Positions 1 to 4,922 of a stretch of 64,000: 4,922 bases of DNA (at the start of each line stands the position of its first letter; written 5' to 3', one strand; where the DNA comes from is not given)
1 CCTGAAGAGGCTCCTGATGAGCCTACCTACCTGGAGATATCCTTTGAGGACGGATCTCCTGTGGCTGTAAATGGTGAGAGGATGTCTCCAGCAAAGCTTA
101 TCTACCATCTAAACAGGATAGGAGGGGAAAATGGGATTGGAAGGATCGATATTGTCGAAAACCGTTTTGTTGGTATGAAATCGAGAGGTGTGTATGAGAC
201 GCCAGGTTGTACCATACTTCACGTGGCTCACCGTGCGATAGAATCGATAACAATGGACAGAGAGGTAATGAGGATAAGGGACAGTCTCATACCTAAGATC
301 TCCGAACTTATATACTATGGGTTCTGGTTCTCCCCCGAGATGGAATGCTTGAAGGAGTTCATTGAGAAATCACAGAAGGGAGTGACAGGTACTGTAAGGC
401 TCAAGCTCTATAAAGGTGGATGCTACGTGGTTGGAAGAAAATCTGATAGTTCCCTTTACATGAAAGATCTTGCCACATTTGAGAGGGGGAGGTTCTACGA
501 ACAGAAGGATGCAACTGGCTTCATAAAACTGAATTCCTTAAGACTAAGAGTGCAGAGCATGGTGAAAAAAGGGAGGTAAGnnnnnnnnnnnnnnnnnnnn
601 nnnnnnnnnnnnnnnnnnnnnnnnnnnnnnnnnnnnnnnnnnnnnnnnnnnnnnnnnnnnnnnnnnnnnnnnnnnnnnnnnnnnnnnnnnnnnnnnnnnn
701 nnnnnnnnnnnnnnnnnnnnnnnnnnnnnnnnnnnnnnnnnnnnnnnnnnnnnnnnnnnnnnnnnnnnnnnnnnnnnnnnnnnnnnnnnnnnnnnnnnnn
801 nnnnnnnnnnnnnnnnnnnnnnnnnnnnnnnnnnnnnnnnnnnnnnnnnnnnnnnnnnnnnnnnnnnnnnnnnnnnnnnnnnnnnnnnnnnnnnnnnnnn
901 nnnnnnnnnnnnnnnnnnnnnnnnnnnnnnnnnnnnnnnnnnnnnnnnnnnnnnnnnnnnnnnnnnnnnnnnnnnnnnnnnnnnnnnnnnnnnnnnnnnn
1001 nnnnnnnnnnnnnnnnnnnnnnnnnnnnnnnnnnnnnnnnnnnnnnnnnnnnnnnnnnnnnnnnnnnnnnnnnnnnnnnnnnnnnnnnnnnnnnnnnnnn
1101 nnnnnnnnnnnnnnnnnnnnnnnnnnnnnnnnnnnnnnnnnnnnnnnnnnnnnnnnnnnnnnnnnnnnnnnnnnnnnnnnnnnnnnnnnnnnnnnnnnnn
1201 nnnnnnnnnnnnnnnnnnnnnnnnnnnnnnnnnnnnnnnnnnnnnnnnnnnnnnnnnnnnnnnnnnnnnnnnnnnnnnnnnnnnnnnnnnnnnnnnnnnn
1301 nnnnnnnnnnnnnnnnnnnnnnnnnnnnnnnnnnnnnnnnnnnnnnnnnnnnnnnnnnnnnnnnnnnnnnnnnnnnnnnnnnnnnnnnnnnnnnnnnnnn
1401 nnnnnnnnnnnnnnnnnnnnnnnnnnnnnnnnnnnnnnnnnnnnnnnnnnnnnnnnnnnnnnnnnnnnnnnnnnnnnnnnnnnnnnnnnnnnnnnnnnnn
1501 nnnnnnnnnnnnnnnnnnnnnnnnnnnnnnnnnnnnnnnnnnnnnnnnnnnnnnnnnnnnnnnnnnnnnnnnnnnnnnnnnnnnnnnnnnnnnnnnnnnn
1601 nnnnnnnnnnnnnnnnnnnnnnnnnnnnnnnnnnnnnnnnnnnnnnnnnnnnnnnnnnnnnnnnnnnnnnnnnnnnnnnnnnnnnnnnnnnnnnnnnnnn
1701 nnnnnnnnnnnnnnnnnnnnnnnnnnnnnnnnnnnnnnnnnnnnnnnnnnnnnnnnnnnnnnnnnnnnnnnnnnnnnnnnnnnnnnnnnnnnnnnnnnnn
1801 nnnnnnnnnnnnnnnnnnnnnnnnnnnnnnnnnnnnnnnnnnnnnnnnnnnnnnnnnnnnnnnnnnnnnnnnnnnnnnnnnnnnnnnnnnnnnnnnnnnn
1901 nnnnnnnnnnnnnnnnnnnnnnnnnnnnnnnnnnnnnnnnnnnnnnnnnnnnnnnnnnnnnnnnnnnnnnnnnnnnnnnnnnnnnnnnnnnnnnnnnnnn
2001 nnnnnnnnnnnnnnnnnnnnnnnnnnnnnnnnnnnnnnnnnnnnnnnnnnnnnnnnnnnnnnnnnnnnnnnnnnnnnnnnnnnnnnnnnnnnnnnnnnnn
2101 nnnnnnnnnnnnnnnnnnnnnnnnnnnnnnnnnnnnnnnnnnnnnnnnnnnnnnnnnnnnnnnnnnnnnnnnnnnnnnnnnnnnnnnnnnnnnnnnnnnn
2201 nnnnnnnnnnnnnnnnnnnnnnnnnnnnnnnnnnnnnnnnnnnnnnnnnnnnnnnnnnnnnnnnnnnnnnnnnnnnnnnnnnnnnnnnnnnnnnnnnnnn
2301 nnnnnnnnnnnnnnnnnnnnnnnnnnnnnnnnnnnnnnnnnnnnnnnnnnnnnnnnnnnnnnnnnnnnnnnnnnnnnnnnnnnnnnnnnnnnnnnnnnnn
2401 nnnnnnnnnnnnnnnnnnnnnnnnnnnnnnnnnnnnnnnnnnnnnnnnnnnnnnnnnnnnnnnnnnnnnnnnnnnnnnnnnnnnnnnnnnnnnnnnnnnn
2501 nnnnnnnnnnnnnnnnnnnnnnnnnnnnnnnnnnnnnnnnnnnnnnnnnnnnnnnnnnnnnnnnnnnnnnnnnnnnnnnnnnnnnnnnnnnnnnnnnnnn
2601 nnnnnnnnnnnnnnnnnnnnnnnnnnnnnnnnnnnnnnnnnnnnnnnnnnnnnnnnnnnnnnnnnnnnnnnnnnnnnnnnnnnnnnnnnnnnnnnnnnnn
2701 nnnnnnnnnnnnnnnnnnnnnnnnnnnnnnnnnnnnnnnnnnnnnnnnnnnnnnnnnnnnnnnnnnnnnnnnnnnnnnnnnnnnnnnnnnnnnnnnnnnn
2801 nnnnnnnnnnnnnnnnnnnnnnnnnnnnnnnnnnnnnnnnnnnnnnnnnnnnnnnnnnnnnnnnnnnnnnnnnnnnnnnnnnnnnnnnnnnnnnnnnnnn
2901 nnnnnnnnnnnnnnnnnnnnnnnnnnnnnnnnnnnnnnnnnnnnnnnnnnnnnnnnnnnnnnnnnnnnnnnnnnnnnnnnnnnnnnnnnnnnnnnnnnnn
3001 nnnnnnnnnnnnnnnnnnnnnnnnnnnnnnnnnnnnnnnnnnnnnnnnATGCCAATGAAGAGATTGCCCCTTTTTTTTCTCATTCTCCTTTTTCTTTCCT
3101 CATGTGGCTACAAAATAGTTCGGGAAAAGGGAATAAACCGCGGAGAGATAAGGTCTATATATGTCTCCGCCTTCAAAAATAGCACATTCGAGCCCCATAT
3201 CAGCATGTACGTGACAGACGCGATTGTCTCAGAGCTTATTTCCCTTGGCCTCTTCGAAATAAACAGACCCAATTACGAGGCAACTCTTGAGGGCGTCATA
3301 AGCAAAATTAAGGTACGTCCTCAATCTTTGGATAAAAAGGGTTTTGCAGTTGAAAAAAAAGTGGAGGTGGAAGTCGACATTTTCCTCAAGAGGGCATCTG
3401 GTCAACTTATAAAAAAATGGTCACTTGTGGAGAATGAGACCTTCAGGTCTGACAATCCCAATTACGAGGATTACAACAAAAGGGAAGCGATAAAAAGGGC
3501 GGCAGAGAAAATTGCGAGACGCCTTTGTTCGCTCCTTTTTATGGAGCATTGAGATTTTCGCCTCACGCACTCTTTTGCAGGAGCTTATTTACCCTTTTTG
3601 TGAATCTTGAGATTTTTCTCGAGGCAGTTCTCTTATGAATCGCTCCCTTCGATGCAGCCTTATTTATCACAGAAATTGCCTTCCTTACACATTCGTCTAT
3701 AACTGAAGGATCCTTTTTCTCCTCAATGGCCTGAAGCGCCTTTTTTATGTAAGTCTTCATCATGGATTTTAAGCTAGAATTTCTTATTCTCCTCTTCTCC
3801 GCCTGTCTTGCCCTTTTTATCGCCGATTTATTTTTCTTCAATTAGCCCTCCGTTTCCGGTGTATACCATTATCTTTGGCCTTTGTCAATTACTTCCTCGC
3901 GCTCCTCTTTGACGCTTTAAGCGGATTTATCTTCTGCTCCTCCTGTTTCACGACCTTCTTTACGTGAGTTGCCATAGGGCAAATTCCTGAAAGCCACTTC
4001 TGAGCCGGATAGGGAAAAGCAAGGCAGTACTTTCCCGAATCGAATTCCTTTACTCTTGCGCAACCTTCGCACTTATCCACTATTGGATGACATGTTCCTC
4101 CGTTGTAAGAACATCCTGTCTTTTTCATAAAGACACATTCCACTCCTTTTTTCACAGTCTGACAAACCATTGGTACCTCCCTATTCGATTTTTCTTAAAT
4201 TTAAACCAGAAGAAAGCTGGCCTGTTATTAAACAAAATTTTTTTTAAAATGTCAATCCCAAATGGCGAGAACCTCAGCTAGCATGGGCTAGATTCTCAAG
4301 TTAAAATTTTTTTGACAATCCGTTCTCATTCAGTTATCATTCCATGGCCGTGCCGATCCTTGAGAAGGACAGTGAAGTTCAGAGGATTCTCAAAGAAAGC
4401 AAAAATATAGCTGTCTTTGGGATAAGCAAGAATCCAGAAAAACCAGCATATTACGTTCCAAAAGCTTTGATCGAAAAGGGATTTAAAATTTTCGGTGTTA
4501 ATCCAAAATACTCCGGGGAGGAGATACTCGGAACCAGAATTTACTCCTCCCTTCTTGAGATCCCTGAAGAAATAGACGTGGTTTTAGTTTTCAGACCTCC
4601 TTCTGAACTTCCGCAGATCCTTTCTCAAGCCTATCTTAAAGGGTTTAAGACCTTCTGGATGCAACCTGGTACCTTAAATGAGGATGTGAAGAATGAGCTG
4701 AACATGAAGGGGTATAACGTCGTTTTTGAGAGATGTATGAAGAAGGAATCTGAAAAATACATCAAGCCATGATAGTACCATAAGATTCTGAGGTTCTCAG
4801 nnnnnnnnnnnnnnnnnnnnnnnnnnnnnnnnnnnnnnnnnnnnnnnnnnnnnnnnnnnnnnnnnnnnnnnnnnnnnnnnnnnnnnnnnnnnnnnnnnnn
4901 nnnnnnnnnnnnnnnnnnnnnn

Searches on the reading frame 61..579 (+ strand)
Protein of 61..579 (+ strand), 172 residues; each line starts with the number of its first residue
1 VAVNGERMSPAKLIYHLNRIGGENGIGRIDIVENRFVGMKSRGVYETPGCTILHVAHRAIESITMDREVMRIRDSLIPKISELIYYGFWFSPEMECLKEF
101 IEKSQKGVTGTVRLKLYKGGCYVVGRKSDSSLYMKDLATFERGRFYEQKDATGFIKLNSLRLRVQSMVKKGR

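Call 68: search_protein_families(library=pfam, proteins=[window:61-579:+], max_evalue=0.00001)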
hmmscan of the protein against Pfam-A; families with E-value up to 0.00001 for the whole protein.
window:61-579:+ (172 aa): 1 family
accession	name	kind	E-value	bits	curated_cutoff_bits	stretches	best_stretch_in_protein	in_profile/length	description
PF20979.2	Arginosuc_syn_C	-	9.5e-63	212.1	27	1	2-164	56-218/219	Arginosuccinate synthase C-terminal domain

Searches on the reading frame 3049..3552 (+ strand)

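Call 68: search_protein_families(library=pfam, proteins=[window:3049-3552:+], max_evalue=0.00001)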
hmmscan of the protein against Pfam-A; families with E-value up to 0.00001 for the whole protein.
window:3049-3552:+ (167 aa): 1 family
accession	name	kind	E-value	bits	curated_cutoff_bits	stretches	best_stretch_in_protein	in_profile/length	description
PF04390.17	LptE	-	8e-08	33.4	23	1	35-159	2-114/118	Lipopolysaccharide-assembly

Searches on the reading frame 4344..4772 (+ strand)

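Call 68: search_protein_families(library=pfam, proteins=[window:4344-4772:+], max_evalue=0.00001)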
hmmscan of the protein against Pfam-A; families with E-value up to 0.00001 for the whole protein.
window:4344-4772:+ (142 aa): 2 families
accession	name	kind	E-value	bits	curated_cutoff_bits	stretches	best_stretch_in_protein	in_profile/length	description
PF13380.12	CoA_binding_2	-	4.1e-33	114.7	22.8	1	20-135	1-114/116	CoA binding domain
PF02629.25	CoA_binding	-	1.5e-10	42.1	22.3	1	18-105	2-92/97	CoA binding domain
